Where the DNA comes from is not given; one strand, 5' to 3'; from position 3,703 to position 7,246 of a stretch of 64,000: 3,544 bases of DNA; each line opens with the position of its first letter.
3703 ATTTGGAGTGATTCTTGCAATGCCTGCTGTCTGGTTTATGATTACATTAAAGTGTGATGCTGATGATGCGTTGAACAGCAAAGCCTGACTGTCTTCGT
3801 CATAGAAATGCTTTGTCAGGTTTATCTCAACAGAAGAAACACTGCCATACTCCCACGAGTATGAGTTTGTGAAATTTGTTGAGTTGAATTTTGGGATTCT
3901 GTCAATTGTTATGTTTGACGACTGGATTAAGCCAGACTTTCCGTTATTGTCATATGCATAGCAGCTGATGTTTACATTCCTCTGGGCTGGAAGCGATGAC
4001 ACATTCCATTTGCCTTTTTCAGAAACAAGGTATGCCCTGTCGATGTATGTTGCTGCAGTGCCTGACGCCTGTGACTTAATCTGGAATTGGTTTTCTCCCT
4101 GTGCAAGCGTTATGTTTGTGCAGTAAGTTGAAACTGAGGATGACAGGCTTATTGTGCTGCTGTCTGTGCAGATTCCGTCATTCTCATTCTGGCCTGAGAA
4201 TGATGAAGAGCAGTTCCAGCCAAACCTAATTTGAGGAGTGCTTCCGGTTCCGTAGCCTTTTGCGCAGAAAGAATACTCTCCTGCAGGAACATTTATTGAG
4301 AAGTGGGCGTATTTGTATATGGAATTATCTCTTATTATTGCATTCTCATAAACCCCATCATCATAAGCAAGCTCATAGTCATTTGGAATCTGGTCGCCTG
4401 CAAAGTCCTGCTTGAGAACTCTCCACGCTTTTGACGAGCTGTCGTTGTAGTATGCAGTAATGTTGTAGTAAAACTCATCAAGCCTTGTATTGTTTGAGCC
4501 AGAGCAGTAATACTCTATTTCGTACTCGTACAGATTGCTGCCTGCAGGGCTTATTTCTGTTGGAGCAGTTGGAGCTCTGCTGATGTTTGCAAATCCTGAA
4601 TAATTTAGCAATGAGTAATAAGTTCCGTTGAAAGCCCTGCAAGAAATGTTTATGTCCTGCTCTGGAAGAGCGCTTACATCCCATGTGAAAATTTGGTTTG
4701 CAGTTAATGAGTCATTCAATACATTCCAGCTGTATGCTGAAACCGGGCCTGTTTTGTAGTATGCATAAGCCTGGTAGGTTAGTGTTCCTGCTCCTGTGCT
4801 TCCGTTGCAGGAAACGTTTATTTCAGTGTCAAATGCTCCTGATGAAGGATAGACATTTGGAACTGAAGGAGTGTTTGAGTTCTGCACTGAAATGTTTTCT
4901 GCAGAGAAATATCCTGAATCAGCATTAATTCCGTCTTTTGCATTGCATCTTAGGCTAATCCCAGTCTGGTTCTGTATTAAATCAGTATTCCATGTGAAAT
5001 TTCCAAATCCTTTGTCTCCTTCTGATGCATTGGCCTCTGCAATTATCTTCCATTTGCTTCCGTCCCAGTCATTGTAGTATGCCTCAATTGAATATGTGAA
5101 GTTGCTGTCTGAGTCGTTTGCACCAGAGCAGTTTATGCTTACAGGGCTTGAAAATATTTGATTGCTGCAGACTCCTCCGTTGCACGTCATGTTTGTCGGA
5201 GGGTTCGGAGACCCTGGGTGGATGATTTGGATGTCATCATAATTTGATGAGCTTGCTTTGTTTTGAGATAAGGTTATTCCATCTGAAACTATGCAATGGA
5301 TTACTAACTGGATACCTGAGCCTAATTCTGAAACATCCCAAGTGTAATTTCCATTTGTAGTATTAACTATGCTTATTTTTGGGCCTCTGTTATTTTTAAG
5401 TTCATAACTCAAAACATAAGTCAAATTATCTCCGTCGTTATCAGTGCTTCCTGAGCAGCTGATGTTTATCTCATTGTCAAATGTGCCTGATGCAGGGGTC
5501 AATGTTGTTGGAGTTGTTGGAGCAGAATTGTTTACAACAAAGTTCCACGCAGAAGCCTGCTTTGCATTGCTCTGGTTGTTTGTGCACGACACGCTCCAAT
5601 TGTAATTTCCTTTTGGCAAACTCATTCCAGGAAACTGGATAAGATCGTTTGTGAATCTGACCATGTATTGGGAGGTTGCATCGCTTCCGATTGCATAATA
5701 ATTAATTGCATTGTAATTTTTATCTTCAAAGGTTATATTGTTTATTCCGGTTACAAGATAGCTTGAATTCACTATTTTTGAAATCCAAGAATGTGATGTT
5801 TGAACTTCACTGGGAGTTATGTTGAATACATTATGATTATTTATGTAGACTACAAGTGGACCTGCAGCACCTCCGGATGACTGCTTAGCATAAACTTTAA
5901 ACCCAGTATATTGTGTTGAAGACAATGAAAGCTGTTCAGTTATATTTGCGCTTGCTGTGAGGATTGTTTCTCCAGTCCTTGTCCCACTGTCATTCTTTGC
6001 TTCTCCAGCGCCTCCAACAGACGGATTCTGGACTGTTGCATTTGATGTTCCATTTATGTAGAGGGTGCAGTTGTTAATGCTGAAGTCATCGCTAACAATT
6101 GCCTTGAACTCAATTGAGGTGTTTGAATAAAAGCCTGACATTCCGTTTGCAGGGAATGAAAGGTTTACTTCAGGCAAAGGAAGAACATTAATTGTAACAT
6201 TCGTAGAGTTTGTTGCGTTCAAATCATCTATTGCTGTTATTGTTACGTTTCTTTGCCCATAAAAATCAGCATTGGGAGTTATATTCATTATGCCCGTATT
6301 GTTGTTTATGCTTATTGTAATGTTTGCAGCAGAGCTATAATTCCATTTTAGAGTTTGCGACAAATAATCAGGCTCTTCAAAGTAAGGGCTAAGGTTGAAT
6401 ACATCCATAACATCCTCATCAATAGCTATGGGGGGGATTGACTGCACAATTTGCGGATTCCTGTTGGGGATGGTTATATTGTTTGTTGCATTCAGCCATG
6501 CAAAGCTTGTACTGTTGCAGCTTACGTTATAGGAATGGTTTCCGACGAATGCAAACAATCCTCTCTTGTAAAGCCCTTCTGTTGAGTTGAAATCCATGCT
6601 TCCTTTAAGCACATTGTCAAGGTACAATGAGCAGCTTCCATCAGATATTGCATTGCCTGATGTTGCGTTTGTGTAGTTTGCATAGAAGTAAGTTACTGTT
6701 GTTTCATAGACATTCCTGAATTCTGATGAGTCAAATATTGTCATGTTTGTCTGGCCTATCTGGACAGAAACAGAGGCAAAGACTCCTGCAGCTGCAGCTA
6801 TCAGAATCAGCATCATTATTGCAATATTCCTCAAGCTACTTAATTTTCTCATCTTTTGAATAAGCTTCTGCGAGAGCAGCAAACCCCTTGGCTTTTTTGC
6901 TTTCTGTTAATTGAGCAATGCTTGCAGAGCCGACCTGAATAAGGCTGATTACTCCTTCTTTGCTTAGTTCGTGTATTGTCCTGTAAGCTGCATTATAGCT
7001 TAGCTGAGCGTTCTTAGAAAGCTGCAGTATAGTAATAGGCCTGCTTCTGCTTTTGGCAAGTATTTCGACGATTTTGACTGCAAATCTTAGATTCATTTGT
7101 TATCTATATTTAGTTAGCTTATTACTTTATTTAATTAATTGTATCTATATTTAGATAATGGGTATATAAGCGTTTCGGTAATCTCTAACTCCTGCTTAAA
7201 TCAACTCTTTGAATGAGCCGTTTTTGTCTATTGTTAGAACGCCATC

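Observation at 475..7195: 2135-aa protein fusing a heavily sequon-decorated ectodomain to a ~700-aa polytopic membrane domain, with a small wHTH regulator and repeat-flanked promoter upstream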

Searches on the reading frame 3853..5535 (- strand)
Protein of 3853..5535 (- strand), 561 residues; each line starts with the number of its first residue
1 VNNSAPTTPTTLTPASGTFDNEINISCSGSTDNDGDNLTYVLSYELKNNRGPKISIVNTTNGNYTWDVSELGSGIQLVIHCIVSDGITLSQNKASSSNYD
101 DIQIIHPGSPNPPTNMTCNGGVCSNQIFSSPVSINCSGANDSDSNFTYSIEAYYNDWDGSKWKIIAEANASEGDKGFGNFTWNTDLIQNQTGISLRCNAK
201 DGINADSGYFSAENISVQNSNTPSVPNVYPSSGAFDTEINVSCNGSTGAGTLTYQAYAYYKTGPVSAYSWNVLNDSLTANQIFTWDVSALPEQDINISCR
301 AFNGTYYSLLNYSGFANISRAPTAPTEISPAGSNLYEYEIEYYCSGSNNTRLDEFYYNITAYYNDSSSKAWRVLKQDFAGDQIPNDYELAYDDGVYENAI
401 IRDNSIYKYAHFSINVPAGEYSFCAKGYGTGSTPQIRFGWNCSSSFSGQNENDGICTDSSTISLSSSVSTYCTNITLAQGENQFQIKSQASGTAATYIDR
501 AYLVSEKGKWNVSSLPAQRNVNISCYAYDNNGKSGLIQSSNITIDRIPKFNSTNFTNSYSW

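Call 24: search_protein_families(library=pfam, proteins=[window:3853-5535:-], max_evalue=5)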
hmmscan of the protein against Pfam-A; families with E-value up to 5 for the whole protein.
window:3853-5535:- (561 aa): 3 families
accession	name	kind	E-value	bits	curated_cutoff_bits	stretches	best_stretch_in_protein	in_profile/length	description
PF22942.1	DUF7025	-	0.1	13.3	27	0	136-162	42-70/100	Domain of unknown function (DUF7025)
PF12362.13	DUF3646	-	0.15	12.8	30.2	0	456-514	11-69/114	DNA polymerase III gamma and tau subunits C terminal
PF17892.7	Cadherin_5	-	0.24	11.7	26.5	1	3-88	2-86/98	Cadherin-like domain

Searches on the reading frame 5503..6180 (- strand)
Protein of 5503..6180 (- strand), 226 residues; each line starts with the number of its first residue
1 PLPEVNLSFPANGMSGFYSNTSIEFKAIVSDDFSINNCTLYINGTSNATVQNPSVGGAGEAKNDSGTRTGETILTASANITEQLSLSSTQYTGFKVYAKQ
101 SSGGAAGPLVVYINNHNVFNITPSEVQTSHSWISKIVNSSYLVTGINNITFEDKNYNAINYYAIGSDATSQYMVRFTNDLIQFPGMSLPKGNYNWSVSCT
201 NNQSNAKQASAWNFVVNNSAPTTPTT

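Call 24: search_protein_families(library=pfam, proteins=[window:5503-6180:-], max_evalue=5)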
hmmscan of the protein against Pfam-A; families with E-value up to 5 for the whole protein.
window:5503-6180:- (226 aa): 3 families
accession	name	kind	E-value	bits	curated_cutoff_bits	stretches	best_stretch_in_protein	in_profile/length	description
PF17957.7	Big_7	-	0.00032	21.7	24.1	1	3-51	1-48/70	Bacterial Ig domain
PF24665.1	DUF7652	-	0.038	14.7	27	1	109-150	39-78/105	Domain of unknown function (DUF7652)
PF16557.11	CUTL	-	0.28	12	25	1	115-142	23-50/72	CUT1-like DNA-binding domain of SATB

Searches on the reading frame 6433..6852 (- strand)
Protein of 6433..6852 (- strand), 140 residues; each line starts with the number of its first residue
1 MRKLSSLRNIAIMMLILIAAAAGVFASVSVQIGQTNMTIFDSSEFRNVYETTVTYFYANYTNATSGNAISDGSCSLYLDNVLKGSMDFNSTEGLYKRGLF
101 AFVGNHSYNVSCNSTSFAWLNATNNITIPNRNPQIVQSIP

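Call 24: search_protein_families(library=pfam, proteins=[window:6433-6852:-], max_evalue=5)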
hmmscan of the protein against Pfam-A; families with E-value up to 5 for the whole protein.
window:6433-6852:- (140 aa): 1 family
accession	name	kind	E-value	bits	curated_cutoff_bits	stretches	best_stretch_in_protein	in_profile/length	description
PF04830.18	DUF637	-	0.038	14.2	26.6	1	6-84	36-116/168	Possible hemagglutinin (DUF637)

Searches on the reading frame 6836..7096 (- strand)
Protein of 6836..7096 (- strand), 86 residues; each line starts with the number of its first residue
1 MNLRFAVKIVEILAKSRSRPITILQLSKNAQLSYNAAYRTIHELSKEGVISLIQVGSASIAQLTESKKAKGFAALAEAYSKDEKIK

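Call 5: search_protein_families(library=pfam, proteins=[window:6836-7096:-], max_evalue=0.1)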
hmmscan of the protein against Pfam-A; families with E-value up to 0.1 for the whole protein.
window:6836-7096:- (86 aa): 11 families
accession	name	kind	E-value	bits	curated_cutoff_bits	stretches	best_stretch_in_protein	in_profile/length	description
PF02082.26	Rrf2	-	0.00015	22.4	30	1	3-51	5-54/132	Iron-dependent Transcriptional regulator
PF08279.18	HTH_11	-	0.00078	19.7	25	1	8-49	4-44/55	HTH domain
PF08032.17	SpoU_sub_bind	-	0.014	16.1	22.8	1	9-80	7-74/76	RNA 2'-O ribose methyltransferase substrate binding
PF09339.16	HTH_IclR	-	0.023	14.9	22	1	6-50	5-48/52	IclR helix-turn-helix domain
PF13932.14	SAM_GIDA_C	-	0.025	14.9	27.1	0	29-63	8-42/57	tRNA modifying enzyme MnmG/GidA C-terminal helical bundle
PF03297.21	Ribosomal_S25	-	0.028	15.1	28.8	1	19-58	55-94/101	S25 ribosomal protein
PF00248.27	Aldo_ket_red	-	0.033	13.7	24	1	31-73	114-158/291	Aldo/keto reductase family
PF09397.16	FtsK_gamma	-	0.052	13.7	30.6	1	9-51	10-50/63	Ftsk gamma domain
PF01978.25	TrmB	-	0.058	13.7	25.6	1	19-54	21-56/68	Sugar-specific transcriptional regulator TrmB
PF14947.12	HTH_45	-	0.072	13.6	25.5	1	9-51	8-50/77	Winged helix-turn-helix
PF25212.1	HVO_A0114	-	0.085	13.1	27.6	0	9-58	27-74/84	HVO_A0114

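Call 6: search_protein_families(library=ncbifam, proteins=[window:6836-7096:-], max_evalue=0.1)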
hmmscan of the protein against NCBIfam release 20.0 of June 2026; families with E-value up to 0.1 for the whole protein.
window:6836-7096:- (86 aa): 5 families
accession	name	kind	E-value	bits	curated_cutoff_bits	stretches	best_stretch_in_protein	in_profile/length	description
NF053610.1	Sso10a_fam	subfamily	0.024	14.6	60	1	9-57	7-50/64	Sso10a family chromatin protein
NF010386.0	PRK13813.1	equivalog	0.053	13.1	208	1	27-79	99-151/216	orotidine 5'-phosphate decarboxylase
TIGR00738.1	rrf2_super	superfamily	0.064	13.1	73.3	1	4-51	8-56/132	Rrf2 family transcriptional regulator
TIGR04548.1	DnaD_Mollicutes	hypoth_equivalog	0.068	13.1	100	1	7-53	32-78/178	DnaD family protein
NF045644.1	TransRegBhcR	equivalog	0.073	12.3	350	1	3-51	25-71/267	HTH-type transcriptional regulator BhcR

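Call 11: find_encoding_contigs(protein=window:6836-7096:-, flank=10000, max_places=4)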
Protein window:6836-7096:- (86 aa): 4 contigs read that carry it; 4 places shown.
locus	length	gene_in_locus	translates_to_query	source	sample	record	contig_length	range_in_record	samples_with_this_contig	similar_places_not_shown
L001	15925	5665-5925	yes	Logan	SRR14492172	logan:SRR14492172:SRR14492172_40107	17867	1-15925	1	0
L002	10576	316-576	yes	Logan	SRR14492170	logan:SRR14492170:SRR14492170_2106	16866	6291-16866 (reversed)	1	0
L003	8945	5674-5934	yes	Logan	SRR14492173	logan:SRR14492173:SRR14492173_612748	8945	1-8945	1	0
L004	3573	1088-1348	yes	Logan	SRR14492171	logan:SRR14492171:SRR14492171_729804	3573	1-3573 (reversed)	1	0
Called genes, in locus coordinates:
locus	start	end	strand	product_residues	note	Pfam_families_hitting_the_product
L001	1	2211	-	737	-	?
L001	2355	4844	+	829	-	-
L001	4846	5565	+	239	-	-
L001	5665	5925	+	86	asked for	-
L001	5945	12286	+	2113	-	PF17963:Big_9 (faint)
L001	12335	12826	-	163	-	-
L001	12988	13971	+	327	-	PF11969:DcpS_C, PF01230:HIT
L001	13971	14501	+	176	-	PF11969:DcpS_C (weak), PF01230:HIT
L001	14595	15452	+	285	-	PF01478:Peptidase_A24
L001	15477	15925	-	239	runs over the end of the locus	PF01255:Prenyltransf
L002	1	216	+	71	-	?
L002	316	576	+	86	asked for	-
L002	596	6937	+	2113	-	PF17963:Big_9 (faint)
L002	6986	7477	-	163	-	-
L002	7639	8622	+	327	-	PF11969:DcpS_C, PF01230:HIT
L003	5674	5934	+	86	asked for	-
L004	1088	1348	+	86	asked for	-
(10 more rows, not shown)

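Call 85: search_solved_structures(query=window:6836-7096:-, max_evalue=10)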
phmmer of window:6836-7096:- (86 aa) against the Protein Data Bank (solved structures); distinct sequences matched with E-value up to 10: 0.

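Call 113: find_related_loci(query=A5, collection=metagenome_contigs, flank=8000)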
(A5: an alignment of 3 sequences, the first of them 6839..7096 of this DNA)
Query A5 (86 aa) in metagenome_contigs; peptide patterns used: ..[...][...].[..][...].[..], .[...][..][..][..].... (x = any residue, [..] = any of these).
290 stretches matched a pattern; 4 encode a relative of the query (tblastn E <= 1e-3); 4 distinct loci.
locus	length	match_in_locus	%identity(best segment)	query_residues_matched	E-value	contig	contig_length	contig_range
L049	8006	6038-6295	57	1-86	2e-28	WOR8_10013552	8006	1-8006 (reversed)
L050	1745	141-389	53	1-82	3e-22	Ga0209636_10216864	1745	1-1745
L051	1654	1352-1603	40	1-84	5e-20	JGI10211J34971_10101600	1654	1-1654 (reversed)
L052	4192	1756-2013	37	1-86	7e-18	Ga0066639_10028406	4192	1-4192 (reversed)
